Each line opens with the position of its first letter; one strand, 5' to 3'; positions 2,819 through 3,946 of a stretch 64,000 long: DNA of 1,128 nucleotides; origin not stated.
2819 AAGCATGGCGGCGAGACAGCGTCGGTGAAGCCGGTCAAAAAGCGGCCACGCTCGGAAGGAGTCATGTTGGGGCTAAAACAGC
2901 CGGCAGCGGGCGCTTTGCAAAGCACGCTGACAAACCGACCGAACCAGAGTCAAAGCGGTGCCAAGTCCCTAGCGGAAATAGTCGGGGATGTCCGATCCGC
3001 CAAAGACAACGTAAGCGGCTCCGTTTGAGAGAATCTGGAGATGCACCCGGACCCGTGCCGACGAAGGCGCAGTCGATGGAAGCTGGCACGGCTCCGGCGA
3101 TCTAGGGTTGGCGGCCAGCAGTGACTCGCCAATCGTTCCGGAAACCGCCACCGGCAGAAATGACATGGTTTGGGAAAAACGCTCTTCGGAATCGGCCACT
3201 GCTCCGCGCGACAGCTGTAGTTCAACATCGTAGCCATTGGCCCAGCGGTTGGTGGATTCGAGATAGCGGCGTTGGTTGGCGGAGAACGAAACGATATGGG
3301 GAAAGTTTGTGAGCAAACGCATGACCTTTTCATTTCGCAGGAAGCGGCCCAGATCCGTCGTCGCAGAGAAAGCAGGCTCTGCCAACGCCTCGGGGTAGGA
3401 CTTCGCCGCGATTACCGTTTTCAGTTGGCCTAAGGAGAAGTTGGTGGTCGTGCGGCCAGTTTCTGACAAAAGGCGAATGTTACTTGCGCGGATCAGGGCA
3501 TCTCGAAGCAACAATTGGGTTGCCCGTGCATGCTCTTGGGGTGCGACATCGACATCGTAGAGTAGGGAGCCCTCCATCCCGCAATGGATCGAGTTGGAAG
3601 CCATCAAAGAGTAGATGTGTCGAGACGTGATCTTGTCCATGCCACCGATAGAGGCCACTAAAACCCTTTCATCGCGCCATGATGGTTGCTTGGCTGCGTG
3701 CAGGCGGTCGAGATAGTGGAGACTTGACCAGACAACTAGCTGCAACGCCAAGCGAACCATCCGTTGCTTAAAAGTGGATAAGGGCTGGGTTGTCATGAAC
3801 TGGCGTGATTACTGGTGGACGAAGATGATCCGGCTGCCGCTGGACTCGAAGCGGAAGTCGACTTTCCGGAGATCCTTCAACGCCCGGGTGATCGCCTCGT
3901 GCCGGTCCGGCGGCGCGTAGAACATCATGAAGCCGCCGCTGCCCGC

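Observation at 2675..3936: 126-bp duplication of the GHMP kinase 3' end brackets a ~1 kb AT-richer insert carrying one ORF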

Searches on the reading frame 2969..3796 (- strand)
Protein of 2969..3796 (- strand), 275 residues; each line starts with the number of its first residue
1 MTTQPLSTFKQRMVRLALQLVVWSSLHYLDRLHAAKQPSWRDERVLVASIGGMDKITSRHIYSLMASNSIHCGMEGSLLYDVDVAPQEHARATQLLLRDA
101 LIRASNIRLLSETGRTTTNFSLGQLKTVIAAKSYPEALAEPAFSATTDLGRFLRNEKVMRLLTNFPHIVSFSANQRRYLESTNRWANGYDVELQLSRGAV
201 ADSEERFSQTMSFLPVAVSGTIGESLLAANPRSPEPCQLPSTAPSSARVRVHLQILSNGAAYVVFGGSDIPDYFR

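Call 8: search_protein_families(library=pfam, proteins=[window:2969-3796:-], max_evalue=0.01)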
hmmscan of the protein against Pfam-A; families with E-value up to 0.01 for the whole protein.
window:2969-3796:- (275 aa): 0 families

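Call 9: search_protein_families(library=ncbifam, proteins=[window:2969-3796:-], max_evalue=0.01)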
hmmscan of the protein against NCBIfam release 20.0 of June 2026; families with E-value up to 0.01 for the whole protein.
window:2969-3796:- (275 aa): 0 families

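Call 11: find_encoding_contigs(protein=window:2972-3796:-, flank=10000, max_places=10)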
Protein window:2972-3796:- (275 aa): no gene with exactly this product is on record in the collection.

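Call 13: find_homologous_proteins(query=window:2972-3796:-, max_evalue=0.001)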
Query window:2972-3796:- (275 aa): 2 proteins with E <= 0.001 among 2404 candidates.
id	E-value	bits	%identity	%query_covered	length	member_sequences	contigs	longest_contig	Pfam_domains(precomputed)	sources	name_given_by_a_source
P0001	3.5e-168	575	100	96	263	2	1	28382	-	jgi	-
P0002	7.2e-99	348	63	100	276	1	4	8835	-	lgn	-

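Call 20: find_encoding_contigs(protein=P0002, flank=10000, max_places=6)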
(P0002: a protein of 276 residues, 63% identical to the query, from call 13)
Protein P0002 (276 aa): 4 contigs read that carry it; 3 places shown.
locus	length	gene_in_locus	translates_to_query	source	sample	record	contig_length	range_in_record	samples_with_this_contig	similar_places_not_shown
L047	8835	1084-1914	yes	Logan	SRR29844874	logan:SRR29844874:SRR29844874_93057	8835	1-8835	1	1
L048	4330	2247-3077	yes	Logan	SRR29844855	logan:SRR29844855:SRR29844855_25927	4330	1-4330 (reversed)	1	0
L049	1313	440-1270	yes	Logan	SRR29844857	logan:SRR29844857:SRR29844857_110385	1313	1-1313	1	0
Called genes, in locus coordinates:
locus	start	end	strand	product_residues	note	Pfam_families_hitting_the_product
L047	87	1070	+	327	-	PF00288:GHMP_kinases_N, PF08544:GHMP_kinases_C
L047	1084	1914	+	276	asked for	-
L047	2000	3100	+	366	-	PF00027:cNMP_binding, PF00512:HisKA, PF02518:HATPase_c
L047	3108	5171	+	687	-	PF02518:HATPase_c (weak), PF13589:HATPase_c_3, PF01119:DNA_mis_repair, PF08676:MutL_C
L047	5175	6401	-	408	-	PF17785:PUA_3, PF10672:Methyltrans_SAM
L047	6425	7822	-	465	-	PF00072:Response_reg, PF00211:Guanylate_cyc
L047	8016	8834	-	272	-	?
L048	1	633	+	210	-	?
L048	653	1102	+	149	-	PF00072:Response_reg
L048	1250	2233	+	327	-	PF00288:GHMP_kinases_N, PF08544:GHMP_kinases_C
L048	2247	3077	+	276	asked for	-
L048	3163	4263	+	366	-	PF00027:cNMP_binding, PF00512:HisKA, PF02518:HATPase_c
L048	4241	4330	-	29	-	?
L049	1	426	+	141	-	?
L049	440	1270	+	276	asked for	-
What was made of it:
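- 2969..3796 (-): Cargo ORF 1, 275 aa, function unknown: an N-terminal helix followed by alpha/beta domains, with low GC3. One 63%-identical homolog exists, also 13 nt downstream of a GHMP kinase (calls 13 and 20).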

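Call 21: find_encoding_contigs(protein=P0001, flank=10000, max_places=6)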
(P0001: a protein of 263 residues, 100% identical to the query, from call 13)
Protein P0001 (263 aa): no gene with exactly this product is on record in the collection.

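Call 47: search_protein_families(library=padloc, proteins=[window:2972-3796:-], max_evalue=0.01)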
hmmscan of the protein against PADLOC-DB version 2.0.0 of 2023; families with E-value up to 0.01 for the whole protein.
window:2972-3796:- (275 aa): 0 families
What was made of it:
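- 2969..3796 (-): No Pfam, NCBIfam or PADLOC hit (calls 8, 9 and 47).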

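Call 54: search_protein_representatives(protein=window:2972-3796:-)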
Query: 275 residues. Proteins with E-value up to 0.001 (for the whole library): 93; up to 1e-10: 29; up to 1e-30: 1. The best 93 are listed.
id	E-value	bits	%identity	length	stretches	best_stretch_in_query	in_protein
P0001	1.1e-168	575.3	100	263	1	13-275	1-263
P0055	5.5e-18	81.6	36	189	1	46-199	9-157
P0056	3.3e-17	79.1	31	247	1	42-196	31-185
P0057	5.6e-17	78.3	35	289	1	45-202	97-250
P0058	3.8e-16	75.6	36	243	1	37-198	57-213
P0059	1.2e-15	74.0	36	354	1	45-203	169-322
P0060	1.1e-14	70.9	35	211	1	43-203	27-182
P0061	1.1e-14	70.8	35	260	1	43-203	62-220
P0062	4.0e-14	69.0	32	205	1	43-196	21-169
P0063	5.1e-14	68.6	34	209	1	42-210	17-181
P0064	6.0e-14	68.4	34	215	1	47-200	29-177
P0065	8.7e-14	67.9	32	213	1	47-196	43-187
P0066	1.7e-13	66.9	33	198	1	46-199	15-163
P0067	2.9e-13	66.2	34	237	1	47-196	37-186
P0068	4.9e-13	65.4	32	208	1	39-206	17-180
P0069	2.0e-12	63.4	31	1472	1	46-196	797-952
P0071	4.4e-12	62.3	32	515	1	44-195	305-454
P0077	3.9e-11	59.2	28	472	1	13-203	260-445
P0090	5.4e-10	55.4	35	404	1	41-204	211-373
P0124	1.1e-05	41.3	36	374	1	44-197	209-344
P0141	3.3e-04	36.5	29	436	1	44-203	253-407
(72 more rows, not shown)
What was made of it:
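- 2969..3796 (-): An unnamed ~155-aa domain is shared with 93 proteins (call 54).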

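Call 55: search_protein_families(library=pfam, proteins=[P0055, P0056, P0057, P0059, P0069, P0071, P0077, P0090, P0124, P0141], max_evalue=0.01)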
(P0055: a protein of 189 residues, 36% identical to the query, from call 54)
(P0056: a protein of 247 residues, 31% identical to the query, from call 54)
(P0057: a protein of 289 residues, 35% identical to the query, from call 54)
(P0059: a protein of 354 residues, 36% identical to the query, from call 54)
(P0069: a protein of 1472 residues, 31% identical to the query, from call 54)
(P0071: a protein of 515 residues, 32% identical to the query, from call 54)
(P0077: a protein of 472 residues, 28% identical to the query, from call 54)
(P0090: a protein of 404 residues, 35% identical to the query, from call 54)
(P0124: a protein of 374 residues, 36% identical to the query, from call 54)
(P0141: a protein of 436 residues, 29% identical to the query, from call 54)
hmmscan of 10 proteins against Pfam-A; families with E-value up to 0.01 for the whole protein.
P0055 (189 aa): 0 families

P0056 (247 aa): 0 families

P0057 (289 aa): 0 families

P0059 (354 aa): 3 families
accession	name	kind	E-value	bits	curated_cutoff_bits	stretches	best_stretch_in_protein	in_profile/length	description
PF13516.12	LRR_6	-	0.00021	21.5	23.4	0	135-154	2-21/24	Leucine Rich repeat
PF12799.13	LRR_4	-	0.0041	17.8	27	0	113-151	2-39/44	Leucine Rich repeats (2 copies)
PF13855.12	LRR_8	-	0.0058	16.8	27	0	99-146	12-59/61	Leucine rich repeat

P0069 (1472 aa): 6 families
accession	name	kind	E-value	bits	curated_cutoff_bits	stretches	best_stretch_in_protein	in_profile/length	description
PF13620.12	CarboxypepD_reg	-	2.7e-22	79.3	32.3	2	1245-1327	2-81/82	Carboxypeptidase regulatory-like domain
PF05569.17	Peptidase_M56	-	8e-11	42.1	31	1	126-365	61-296/296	BlaR1 peptidase M56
PF13715.12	CarbopepD_reg_2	-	2.6e-08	34.2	32.2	1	1039-1098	1-56/88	CarboxypepD_reg-like domain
PF17210.9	SdrD_B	-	1.6e-05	25.5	29.7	0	1253-1312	20-77/112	SdrD B-like domain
PF00775.27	Dioxygenase_C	-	0.0001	22.3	27.3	0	1243-1302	30-104/182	Dioxygenase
PF02369.22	Big_1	-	0.0039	17.7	34.9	0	1245-1287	21-65/93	Bacterial Ig-like domain (group 1)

P0071 (515 aa): 0 families

P0077 (472 aa): 1 family
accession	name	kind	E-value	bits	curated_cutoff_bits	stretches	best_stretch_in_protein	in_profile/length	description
PF16227.11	DUF4886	-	9.1e-08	31.8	26.7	1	216-264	186-235/242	Domain of unknown function (DUF4886)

P0090 (404 aa): 8 families
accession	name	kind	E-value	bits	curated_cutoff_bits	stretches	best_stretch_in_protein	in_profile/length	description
PF12799.13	LRR_4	-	4.6e-15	55.7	27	2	135-174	1-39/44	Leucine Rich repeats (2 copies)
PF13855.12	LRR_8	-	7.4e-10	38.9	27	2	136-194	2-60/61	Leucine rich repeat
PF13516.12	LRR_6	-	2.4e-08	33.9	23.4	0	159-177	3-21/24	Leucine Rich repeat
PF23598.1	LRR_14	-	4.8e-08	32.6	40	1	61-207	20-163/353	Leucine-rich repeat region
PF24758.1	LRR_At5g56370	-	1.1e-05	25.6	27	1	128-206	30-113/227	FBD-associated F-box protein At5g56370, LRR repeats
PF25013.1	LRR_Zer-1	-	0.0004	21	27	1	83-178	4-105/137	Zer-1-like, Leucine-rich repeats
PF14580.12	LRR_9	-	0.0059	16.6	30.5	0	56-141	57-143/175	Leucine-rich repeat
PF00560.39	LRR_1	-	0.006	16.9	20.6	0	160-182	1-23/23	Leucine Rich Repeat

P0124 (374 aa): 0 families

P0141 (436 aa): 0 families

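Call 58: search_solved_structures(query=A1, max_evalue=1)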
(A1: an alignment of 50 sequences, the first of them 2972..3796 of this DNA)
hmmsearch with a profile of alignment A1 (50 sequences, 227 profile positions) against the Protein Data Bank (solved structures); distinct sequences matched with E-value up to 1: 0.

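Call 61: predict_structure(alignment_id=A1)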
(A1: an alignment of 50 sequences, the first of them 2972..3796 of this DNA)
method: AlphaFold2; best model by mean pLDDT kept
length: 275 residues; sequences in the alignment: 50
mean_pLDDT: 83.7   pTM: 0.73
mean pLDDT of the five models: 83.7, 83.1, 82.9, 82.1, 81.9
residues with pLDDT >= 90: 176; 70-90: 35; 50-70: 32; < 50: 32
segments of 3 or more residues with pLDDT < 50: 205-208, 210-233, 237-239
pLDDT, mean of each block of 10 residues (from residue 1): 74 94 91 71 88 95 97 95 96 95 87 71 86 97 98 98 96 96 96 92 50 37 40 49 76 97 95 92
secondary structure, 60 per line:
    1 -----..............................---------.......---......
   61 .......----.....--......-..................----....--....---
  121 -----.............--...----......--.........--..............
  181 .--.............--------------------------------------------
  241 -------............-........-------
elements in order: H6-35 E45-51 H55-67 E72-76 E79-84 H86-103 E108-111 E114-117 E126-133 H134-138 H148-153 H156-164 E167-181 E184-196 E248-256 E261-268

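Call 66: fold_search(model_id=the predicted structure, library=pdb)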
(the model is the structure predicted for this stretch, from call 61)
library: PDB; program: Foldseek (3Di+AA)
matches with E <= 10: 477; with E <= 0.001: 0
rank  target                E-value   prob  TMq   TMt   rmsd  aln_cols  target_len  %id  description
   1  1yj7_D                3.0e-02  0.92  0.20  0.32  11.6       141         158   13  Crystal structure of enteropathogenic E.coli (EPEC) type III secretion system protein EscJ (released 2005-06-07)
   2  2y9j_Y                3.9e-02  0.75  0.18  0.28  16.3       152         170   12  THREE-DIMENSIONAL MODEL OF SALMONELLA'S NEEDLE COMPLEX AT SUBNANOMETER RESOLUTION (released 2011-03-23)
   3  1yj7_A                7.0e-02  0.80  0.19  0.32  11.6       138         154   14  Crystal structure of enteropathogenic E.coli (EPEC) type III secretion system protein EscJ (released 2005-06-07)
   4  8axn_a                7.0e-02  0.75  0.21  0.30  14.7       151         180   12  Inner membrane ring and secretin N0 N1 domains of the type 3 secretion system of Shigella flexneri (released 2023-03-01)
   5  1yj7_C                7.4e-02  0.85  0.20  0.34  11.2       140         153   13  Crystal structure of enteropathogenic E.coli (EPEC) type III secretion system protein EscJ (released 2005-06-07)
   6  1yj7_B                8.3e-02  0.82  0.19  0.33  11.8       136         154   13  Crystal structure of enteropathogenic E.coli (EPEC) type III secretion system protein EscJ (released 2005-06-07)
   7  2hfv_MODEL_1_A        1.2e-01  0.98  0.19  0.47   4.2        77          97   23  Solution NMR Structure of Protein RPA1041 from Pseudomonas aeruginosa. Northeast Structural Genomics Consortiu (released 2006-07-25)
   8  4w4m_A                1.7e-01  0.98  0.17  0.68   2.7        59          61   17  Crystal structure of PrgK 19-92 (released 2014-10-29)
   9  4w4m_N                2.2e-01  0.97  0.17  0.66   2.7        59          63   17  Crystal structure of PrgK 19-92 (released 2014-10-29)
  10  5tcp_0                2.4e-01  0.47  0.19  0.28  12.2       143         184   10  Near-atomic resolution cryo-EM structure of the periplasmic domains of PrgH and PrgK (released 2016-12-21)
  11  4w4m_H                2.9e-01  0.96  0.17  0.65   2.7        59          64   17  Crystal structure of PrgK 19-92 (released 2014-10-29)
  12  4w4m_C                3.1e-01  0.96  0.17  0.67   2.7        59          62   17  Crystal structure of PrgK 19-92 (released 2014-10-29)
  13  2mky_MODEL_1_A        3.6e-01  0.91  0.16  0.66   2.4        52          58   17  Structure of the PrgK first periplasmic domain (released 2014-10-29)
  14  5d0h_A                4.3e-01  0.47  0.18  0.27   9.3       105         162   15  Crystal Structure of triple mutant (KDA to EGY) of an adenylyl cyclase Ma1120 from Mycobacterium avium in complex with (released 2016-08-10)
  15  3j6d_Y                4.3e-01  0.41  0.18  0.31  10.7       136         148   12  Model of the PrgH-PrgK periplasmic rings (released 2015-01-14)
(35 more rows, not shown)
